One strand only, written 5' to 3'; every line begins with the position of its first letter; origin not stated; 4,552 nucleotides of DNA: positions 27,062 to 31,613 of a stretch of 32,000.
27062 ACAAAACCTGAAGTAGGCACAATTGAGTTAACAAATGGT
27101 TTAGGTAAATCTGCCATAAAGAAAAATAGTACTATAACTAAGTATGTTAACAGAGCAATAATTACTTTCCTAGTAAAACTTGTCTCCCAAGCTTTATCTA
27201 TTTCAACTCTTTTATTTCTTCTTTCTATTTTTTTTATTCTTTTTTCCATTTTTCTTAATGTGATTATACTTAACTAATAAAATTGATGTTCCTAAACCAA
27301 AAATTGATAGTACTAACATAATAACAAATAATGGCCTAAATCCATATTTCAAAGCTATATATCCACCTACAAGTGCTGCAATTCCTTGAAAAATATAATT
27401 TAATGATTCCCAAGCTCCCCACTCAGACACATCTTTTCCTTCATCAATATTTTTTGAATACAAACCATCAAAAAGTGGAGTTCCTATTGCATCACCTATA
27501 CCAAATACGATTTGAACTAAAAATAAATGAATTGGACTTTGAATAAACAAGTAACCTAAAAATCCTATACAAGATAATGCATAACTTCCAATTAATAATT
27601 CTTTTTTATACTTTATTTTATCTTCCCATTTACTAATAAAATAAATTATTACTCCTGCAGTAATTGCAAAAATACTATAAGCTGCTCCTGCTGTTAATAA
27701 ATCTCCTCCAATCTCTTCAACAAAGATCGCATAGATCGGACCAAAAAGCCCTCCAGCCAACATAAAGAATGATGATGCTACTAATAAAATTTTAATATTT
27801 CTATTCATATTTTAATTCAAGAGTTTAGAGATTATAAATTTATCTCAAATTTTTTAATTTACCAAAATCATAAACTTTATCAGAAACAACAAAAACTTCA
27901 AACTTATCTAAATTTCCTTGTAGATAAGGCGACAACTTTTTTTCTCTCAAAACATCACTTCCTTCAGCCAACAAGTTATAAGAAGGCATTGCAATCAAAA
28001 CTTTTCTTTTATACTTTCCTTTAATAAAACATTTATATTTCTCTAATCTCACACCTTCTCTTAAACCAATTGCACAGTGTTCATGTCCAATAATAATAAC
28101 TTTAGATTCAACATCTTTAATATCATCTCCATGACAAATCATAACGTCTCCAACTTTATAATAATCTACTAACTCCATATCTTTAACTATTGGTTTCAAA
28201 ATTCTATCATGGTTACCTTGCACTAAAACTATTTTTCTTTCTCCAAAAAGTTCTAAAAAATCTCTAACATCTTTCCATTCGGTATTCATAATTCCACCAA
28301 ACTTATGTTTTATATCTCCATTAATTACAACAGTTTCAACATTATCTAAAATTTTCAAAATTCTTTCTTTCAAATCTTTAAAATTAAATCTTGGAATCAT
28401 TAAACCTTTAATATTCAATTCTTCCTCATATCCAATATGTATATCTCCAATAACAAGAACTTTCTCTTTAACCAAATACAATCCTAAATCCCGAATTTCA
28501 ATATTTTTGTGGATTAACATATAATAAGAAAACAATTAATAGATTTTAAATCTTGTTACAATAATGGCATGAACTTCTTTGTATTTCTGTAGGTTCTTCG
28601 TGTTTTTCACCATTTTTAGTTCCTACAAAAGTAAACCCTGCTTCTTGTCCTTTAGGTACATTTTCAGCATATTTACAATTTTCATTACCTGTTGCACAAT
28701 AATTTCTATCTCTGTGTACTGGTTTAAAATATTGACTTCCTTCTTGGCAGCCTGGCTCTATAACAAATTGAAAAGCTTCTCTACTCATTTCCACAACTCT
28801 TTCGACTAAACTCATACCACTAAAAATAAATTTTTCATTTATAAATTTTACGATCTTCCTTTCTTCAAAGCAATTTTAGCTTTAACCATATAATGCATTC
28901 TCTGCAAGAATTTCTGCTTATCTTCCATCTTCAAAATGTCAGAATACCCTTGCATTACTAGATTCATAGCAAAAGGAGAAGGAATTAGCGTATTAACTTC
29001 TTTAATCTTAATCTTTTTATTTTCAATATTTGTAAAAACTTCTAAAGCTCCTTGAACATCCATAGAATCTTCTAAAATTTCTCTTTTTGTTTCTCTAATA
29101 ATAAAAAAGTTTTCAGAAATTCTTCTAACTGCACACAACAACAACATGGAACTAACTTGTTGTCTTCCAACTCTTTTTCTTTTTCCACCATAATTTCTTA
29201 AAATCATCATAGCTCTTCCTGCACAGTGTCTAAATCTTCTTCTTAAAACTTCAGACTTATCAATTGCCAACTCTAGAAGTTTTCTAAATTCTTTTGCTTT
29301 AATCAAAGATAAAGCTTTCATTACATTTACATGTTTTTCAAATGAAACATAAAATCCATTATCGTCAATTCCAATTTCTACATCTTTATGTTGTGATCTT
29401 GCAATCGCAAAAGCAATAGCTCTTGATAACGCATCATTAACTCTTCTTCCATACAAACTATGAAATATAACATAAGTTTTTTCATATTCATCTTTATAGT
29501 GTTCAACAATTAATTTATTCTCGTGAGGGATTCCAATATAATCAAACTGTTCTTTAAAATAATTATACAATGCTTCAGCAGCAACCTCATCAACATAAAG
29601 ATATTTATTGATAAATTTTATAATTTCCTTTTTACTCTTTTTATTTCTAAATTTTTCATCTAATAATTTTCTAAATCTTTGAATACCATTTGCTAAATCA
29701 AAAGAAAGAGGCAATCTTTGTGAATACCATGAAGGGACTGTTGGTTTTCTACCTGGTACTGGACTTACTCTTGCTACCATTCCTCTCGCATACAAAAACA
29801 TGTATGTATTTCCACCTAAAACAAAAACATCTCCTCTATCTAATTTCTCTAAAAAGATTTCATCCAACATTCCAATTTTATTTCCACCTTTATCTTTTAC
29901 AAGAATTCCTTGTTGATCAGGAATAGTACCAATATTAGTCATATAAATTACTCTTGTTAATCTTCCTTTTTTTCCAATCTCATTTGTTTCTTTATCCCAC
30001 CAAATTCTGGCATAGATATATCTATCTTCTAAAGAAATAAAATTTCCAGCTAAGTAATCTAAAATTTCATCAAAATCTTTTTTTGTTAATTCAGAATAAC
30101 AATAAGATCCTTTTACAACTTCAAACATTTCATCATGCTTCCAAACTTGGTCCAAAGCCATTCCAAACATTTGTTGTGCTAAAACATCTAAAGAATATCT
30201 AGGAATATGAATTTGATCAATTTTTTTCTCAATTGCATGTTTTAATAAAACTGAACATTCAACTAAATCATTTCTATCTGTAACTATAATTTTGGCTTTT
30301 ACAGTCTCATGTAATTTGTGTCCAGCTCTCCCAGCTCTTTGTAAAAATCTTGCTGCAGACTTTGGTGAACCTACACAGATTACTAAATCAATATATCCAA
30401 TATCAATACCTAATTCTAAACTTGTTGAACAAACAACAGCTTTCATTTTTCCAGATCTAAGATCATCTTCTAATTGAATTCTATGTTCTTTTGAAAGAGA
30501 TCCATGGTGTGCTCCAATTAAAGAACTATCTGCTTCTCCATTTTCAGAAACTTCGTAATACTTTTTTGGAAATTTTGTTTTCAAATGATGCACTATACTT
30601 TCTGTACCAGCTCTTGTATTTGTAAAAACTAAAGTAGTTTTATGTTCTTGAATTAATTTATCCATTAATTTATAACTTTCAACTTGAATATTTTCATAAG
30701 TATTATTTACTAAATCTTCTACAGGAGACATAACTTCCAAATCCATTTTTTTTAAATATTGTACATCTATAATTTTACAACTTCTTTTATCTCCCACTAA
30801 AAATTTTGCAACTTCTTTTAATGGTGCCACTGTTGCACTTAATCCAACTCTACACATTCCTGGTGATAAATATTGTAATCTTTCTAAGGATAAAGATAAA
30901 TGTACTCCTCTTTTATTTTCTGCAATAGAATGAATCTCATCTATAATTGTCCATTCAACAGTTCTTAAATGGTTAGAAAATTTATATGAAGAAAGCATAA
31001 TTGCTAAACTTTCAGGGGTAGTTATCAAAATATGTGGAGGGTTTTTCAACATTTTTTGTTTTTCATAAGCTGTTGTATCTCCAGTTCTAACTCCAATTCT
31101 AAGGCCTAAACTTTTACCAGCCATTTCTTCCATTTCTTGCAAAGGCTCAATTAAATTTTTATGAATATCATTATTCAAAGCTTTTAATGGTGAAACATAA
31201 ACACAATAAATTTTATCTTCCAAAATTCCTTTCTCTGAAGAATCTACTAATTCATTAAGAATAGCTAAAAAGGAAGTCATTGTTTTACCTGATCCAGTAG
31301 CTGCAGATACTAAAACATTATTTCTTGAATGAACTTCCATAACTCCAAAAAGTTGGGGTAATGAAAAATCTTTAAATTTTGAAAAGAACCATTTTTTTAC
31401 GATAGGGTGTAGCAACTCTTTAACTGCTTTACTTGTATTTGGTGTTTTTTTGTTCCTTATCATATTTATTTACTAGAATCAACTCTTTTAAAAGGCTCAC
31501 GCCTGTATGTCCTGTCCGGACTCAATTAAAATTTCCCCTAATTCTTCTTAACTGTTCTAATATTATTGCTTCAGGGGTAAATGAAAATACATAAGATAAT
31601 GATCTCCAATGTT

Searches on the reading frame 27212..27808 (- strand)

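Call 7: search_protein_families(library=pfam, proteins=[window:27212-27808:-], max_evalue=0.001)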
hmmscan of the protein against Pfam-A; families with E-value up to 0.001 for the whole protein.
window:27212-27808:- (198 aa): 2 families
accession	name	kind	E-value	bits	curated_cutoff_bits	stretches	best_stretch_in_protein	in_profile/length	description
PF07690.21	MFS_1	-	4e-23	82.3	33.4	1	8-192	1-187/347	Major Facilitator Superfamily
PF13347.12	MFS_2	-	8.2e-06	25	27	1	2-152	223-377/427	MFS/sugar transport protein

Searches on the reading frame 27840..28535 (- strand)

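Call 7: search_protein_families(library=pfam, proteins=[window:27840-28535:-], max_evalue=0.001)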
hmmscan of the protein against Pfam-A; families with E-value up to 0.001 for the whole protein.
window:27840-28535:- (231 aa): 2 families
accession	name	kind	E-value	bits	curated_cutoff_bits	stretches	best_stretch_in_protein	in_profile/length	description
PF00149.33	Metallophos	-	5e-10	40.6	21.5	1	25-136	2-115/191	Calcineurin-like phosphoesterase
PF12850.12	Metallophos_2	-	2e-05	25.1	27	1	25-155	2-119/154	Calcineurin-like phosphoesterase superfamily domain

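Call 54: search_protein_families(library=padloc, proteins=[window:27840-28532:-], max_evalue=0.001)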
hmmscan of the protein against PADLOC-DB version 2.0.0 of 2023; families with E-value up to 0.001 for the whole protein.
window:27840-28532:- (230 aa): 1 family
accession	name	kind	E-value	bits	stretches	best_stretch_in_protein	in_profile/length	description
PDLC04908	PDC-S10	-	0.00014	19.1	0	63-113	28-75/223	-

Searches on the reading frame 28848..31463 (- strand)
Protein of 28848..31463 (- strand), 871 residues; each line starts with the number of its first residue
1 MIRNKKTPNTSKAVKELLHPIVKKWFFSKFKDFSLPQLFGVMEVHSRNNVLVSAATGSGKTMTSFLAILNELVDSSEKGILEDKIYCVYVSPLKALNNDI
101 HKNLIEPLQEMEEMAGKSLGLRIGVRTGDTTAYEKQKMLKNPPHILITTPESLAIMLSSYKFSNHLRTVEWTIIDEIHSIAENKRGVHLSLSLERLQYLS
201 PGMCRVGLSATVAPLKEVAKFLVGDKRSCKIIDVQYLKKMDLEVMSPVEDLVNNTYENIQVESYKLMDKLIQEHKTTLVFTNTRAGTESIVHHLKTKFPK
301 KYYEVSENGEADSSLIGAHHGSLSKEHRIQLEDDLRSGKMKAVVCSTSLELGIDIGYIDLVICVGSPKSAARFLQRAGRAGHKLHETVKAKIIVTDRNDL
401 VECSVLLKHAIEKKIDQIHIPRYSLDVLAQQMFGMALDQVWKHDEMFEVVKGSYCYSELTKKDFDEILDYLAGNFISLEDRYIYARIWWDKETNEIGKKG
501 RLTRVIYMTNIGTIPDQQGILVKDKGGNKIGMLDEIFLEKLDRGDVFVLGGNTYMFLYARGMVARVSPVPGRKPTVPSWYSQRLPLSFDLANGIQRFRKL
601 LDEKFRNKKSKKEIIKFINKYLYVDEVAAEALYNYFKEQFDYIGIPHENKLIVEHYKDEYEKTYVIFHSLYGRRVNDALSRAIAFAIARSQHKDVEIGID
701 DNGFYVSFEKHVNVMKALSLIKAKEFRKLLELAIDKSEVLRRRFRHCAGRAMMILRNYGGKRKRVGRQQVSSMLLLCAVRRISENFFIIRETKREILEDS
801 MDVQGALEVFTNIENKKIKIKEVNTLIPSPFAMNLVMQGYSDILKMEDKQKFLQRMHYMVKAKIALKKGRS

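Call 7: search_protein_families(library=pfam, proteins=[window:28848-31463:-], max_evalue=0.001)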
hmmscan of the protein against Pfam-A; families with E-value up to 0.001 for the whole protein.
window:28848-31463:- (871 aa): 5 families
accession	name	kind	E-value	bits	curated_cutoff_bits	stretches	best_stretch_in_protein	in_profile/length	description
PF08494.16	DEAD_assoc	-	2.5e-56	191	23.5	1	645-832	1-191/191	DEAD/H associated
PF19306.5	WH_Lhr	-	1.7e-33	115.8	27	1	412-574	5-166/168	Large helicase-related protein, winged helix domain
PF00270.35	DEAD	-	3.8e-30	105.3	26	1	43-215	10-164/167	DEAD/DEAH box helicase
PF00271.37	Helicase_C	-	1.1e-16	61.5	23.5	1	265-381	4-107/110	Helicase conserved C-terminal domain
PF04851.21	ResIII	-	3.8e-10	40.4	22.5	1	34-212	20-162/164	Type III restriction enzyme, res subunit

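Call 60: find_encoding_contigs(protein=window:28848-31463:-, flank=10000, max_places=1)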
Protein window:28848-31463:- (871 aa): 24 contigs read that carry it; 1 place shown.
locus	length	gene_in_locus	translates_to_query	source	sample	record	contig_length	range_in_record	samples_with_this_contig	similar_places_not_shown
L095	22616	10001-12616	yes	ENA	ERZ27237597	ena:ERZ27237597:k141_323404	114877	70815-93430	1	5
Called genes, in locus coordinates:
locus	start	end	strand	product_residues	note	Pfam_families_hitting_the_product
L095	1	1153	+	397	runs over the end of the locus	PF12704:MacB_PCD, PF02687:FtsX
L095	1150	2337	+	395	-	PF12704:MacB_PCD, PF02687:FtsX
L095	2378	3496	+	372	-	-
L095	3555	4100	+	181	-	PF01694:Rhomboid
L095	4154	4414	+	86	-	PF14697:Fer4_21 (faint), PF00037:Fer4 (weak), PF12797:Fer4_2 (weak), PF12837:Fer4_6 (weak), PF13237:Fer4_10 (faint), PF13459:Fer4_15, PF13370:Fer4_13 (weak), PF12838:Fer4_7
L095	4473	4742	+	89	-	-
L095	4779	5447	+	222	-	-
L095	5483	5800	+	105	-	-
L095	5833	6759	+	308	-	PF00491:Arginase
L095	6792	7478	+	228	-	PF03372:Exo_endo_phos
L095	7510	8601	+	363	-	PF01142:TruD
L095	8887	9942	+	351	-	-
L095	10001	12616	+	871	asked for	PF04851:ResIII, PF00270:DEAD, PF00271:Helicase_C, PF19306:WHD_Lhr, PF08494:DEAD_assoc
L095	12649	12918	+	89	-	-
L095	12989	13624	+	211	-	PF00149:Metallophos, PF12850:Metallophos_2 (faint)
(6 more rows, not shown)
